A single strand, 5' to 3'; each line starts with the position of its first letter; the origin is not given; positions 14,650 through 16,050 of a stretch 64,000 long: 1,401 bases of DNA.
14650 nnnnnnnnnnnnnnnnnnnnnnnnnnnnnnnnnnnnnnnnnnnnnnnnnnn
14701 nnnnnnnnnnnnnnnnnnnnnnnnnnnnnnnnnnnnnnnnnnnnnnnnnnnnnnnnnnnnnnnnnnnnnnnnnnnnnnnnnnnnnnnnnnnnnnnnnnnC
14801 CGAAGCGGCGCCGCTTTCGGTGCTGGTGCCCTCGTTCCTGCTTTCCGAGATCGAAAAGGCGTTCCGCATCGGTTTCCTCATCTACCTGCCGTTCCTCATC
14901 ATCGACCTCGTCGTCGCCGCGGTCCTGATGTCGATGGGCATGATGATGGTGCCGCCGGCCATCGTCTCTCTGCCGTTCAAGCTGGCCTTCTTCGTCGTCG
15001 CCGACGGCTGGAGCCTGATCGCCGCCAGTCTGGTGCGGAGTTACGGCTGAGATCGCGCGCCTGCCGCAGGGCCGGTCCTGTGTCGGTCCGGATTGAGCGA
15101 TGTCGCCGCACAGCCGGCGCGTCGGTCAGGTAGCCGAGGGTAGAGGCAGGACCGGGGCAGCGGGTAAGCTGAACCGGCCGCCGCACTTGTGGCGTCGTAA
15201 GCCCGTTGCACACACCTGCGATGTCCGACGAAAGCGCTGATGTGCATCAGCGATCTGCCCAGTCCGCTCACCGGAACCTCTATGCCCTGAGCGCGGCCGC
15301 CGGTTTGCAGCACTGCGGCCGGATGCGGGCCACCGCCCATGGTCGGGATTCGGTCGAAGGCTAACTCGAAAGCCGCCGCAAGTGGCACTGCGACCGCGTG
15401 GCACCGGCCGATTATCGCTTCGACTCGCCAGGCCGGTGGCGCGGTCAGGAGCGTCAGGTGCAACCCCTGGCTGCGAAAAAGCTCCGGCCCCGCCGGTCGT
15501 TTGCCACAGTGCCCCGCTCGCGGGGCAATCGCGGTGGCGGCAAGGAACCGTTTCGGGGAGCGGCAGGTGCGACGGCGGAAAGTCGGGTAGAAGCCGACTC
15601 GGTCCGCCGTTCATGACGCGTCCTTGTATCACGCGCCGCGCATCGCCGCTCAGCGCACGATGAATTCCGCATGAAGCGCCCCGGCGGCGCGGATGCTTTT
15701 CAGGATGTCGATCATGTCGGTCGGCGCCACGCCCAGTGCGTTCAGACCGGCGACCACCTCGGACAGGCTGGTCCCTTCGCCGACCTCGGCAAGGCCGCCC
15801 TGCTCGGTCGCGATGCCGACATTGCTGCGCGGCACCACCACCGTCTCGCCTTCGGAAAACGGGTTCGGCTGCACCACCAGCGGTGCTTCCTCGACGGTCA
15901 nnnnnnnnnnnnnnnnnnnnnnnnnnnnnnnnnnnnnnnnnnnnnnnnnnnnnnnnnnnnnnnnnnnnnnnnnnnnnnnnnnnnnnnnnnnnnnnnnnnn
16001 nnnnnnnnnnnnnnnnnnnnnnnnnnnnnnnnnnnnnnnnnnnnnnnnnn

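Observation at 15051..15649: Unexplained 599-bp non-coding, palindrome-rich gap between convergent fliP and flgI in an otherwise gap-free flagellar cluster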

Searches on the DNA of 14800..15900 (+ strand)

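Call 3: search_rna_families(source=window, start=14800, end=15900, threshold=evalue, max_evalue=10, show_alignments=2)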
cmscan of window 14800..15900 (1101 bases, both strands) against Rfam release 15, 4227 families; matches with E-value up to 10: 6.
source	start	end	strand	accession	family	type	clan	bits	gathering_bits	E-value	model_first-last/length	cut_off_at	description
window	15133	15209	+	RF02020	mir-25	Gene; miRNA;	-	22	40.5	0.45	1-84/84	no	mir-25 microRNA precursor family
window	14985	15044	-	RF03024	Rothia-sucC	Cis-reg;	-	17.9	64.5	1.4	1-59/59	no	Rothia-sucC RNA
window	14936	15006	+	RF01274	sR45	Gene; snRNA; snoRNA; CD-box;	-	14.6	40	4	1-55/55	no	Small nucleolar RNA sR45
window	14888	14906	-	RF01133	sR3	Gene; snRNA; snoRNA; CD-box;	-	11.4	41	4.4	1-55/55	no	Small nucleolar RNA sR3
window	14861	14906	-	RF01134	sR30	Gene; snRNA; snoRNA; CD-box;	-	11.1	38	6.9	1-57/57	no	Small nucleolar RNA sR30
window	15365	15424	-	RF00036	RRE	Cis-reg;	-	8.8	104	6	1-337/337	no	HIV Rev response element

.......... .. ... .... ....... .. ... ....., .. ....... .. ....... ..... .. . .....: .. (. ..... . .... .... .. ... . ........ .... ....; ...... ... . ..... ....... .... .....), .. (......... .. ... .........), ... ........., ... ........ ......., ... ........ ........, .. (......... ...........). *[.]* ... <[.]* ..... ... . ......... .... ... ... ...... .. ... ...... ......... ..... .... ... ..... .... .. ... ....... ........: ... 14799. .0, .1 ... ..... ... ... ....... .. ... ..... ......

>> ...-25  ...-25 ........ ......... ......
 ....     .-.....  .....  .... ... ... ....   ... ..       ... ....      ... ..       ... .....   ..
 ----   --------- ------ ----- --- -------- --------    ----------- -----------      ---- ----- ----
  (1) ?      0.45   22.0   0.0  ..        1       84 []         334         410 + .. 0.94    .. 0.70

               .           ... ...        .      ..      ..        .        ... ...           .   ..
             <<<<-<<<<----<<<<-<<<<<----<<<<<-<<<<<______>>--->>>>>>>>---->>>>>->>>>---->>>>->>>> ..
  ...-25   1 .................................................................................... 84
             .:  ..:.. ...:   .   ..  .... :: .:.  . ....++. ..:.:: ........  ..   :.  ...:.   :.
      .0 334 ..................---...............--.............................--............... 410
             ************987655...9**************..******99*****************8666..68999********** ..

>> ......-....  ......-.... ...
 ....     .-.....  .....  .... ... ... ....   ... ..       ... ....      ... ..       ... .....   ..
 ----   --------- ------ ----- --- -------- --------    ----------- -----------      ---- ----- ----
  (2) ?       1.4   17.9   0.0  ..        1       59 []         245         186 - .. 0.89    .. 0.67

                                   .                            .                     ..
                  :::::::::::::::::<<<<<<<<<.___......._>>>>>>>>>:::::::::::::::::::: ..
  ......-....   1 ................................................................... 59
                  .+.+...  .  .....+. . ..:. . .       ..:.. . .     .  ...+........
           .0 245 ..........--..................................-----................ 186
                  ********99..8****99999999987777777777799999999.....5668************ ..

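Call 36: search_dna_similar(query=window:15051-15649:+, collection=plasmids, mode=distant, max_evalue=0.01, max_rows=10)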
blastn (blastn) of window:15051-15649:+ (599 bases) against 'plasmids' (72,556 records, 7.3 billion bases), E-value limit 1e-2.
No match.

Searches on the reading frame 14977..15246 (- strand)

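Call 4: search_protein_families(library=pfam, proteins=[window:14977-15213:-], max_evalue=10)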
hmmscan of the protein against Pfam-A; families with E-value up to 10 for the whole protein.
window:14977-15213:- (78 aa): 1 family
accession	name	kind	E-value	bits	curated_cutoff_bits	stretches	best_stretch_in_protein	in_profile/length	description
PF00320.33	GATA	-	3.7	7.7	26.8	0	2-12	4-14/36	GATA zinc finger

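Call 50: search_protein_families(library=ncbifam, proteins=[window:15022-15246:-], max_evalue=1)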
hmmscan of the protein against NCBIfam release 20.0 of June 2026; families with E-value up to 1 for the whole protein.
window:15022-15246:- (75 aa): 0 families

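Call 51: search_protein_families(library=pfam, proteins=[window:15022-15246:-], max_evalue=1)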
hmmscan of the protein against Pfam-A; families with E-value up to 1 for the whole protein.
window:15022-15246:- (75 aa): 0 families

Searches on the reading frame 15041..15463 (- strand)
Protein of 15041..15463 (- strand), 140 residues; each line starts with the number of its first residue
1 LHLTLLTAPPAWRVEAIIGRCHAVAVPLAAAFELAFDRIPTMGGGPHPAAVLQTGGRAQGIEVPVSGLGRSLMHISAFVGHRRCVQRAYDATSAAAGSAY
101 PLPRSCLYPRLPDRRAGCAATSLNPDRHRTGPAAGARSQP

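Call 4: search_protein_families(library=pfam, proteins=[window:15041-15463:-], max_evalue=10)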
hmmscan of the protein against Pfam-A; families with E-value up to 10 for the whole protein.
window:15041-15463:- (140 aa): 0 families

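Call 43: search_protein_representatives(protein=window:15041-15463:-)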
Query: 140 residues. Proteins with E-value up to 0.001 (for the whole library): 2; up to 1e-10: 1; up to 1e-30: 0. The best 2 are listed.
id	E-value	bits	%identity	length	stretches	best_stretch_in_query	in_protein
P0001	2.1e-21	92.9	35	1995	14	47-93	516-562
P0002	1.9e-09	54.1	39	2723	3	51-94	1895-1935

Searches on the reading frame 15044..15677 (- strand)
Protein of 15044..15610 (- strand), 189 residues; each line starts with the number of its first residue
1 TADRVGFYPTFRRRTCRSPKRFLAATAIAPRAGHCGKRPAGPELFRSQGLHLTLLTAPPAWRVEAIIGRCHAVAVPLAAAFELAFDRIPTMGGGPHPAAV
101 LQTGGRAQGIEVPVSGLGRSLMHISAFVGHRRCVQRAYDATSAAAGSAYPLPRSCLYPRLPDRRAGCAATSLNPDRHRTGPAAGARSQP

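Call 50: search_protein_families(library=ncbifam, proteins=[window:15044-15610:-, window:15129-15677:-], max_evalue=1)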
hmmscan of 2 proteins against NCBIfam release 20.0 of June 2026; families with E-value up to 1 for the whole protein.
window:15044-15610:- (189 aa): 0 families

window:15129-15677:- (183 aa): 0 families

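Call 51: search_protein_families(library=pfam, proteins=[window:15044-15610:-, window:15129-15677:-], max_evalue=1)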
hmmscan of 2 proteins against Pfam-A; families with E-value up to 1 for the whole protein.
window:15044-15610:- (189 aa): 0 families

window:15129-15677:- (183 aa): 0 families

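Call 76: find_homologous_proteins(query=window:15129-15677:-, max_evalue=0.01)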
Query window:15129-15677:-: 883 candidates shared short words with the query, none scored E <= 0.01.

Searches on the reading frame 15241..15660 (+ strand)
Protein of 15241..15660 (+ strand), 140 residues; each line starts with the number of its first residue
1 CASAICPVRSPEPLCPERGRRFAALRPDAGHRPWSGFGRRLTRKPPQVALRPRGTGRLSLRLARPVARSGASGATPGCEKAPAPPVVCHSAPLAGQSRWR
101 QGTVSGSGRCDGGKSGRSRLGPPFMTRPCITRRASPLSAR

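Call 50: search_protein_families(library=ncbifam, proteins=[window:15241-15660:+], max_evalue=1)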
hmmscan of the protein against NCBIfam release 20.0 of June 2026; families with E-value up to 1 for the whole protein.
window:15241-15660:+ (140 aa): 0 families

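Call 51: search_protein_families(library=pfam, proteins=[window:15241-15660:+], max_evalue=1)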
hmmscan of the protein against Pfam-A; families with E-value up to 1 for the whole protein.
window:15241-15660:+ (140 aa): 0 families

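Call 75: find_homologous_proteins(query=window:15241-15660:+, max_evalue=0.01)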
Query window:15241-15660:+: 261 candidates shared short words with the query, none scored E <= 0.01.

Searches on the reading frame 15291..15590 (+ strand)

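Call 4: search_protein_families(library=pfam, proteins=[window:15339-15590:+], max_evalue=10)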
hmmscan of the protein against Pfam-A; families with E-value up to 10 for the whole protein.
window:15339-15590:+ (83 aa): 0 families

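Call 50: search_protein_families(library=ncbifam, proteins=[window:15291-15587:+], max_evalue=1)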
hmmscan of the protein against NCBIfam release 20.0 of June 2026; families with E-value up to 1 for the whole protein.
window:15291-15587:+ (99 aa): 1 family
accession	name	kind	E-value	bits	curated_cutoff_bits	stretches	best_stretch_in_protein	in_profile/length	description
NF049900.1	ApionLctnaseApnL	equivalog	0.16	10.5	750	1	38-90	334-387/595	D-apionate lactonase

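Call 51: search_protein_families(library=pfam, proteins=[window:15291-15587:+], max_evalue=1)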
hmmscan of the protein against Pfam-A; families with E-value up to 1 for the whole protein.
window:15291-15587:+ (99 aa): 0 families
